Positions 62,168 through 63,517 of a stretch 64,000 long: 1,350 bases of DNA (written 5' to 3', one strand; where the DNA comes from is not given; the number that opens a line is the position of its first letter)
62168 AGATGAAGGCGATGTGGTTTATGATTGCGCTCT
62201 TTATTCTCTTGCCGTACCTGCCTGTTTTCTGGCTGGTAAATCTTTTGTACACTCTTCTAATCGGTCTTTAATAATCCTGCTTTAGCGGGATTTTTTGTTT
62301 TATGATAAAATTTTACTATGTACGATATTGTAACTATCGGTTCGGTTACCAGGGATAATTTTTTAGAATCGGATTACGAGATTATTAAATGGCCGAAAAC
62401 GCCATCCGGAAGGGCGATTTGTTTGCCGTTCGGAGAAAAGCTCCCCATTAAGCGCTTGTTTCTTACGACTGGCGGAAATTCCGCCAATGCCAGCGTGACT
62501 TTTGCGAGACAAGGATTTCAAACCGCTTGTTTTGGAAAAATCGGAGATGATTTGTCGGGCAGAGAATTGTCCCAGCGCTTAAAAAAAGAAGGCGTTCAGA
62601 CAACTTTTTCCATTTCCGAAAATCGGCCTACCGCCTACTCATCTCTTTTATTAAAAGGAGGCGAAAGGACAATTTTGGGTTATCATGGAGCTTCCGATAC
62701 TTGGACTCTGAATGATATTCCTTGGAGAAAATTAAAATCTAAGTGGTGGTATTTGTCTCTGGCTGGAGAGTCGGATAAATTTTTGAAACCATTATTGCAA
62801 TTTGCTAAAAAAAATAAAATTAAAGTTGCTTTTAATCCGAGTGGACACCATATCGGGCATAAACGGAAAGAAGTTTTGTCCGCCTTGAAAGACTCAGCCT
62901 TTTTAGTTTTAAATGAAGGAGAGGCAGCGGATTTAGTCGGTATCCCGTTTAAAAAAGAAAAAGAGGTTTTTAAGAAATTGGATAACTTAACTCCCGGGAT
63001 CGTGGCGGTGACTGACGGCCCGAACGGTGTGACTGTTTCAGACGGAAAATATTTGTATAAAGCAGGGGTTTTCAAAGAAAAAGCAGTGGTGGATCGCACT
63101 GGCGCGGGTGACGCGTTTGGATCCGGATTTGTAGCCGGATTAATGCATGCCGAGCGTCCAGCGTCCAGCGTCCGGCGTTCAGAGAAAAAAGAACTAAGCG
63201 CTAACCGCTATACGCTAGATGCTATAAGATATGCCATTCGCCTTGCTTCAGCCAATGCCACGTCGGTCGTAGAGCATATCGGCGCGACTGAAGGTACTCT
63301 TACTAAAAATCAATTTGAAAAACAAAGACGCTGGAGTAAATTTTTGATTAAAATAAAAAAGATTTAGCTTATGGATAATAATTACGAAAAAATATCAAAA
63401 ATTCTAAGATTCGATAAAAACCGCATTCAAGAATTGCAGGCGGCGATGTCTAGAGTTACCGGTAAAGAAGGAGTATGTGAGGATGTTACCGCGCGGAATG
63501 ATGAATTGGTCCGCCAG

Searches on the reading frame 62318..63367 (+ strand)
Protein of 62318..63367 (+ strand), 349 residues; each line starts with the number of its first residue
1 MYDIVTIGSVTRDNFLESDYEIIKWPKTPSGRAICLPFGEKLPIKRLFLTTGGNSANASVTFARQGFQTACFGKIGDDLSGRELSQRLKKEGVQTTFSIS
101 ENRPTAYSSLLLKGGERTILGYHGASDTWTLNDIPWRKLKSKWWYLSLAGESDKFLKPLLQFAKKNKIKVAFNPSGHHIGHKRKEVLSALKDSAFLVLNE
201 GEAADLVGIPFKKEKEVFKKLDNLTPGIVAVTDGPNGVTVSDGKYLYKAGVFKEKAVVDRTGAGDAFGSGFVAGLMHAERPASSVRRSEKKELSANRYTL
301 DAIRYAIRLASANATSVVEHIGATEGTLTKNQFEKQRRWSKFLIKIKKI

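Call 62: find_encoding_contigs(protein=window:62318-63367:+, flank=10000, max_places=1)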
Protein window:62318-63367:+ (349 aa): no gene with exactly this product is on record in the collection.
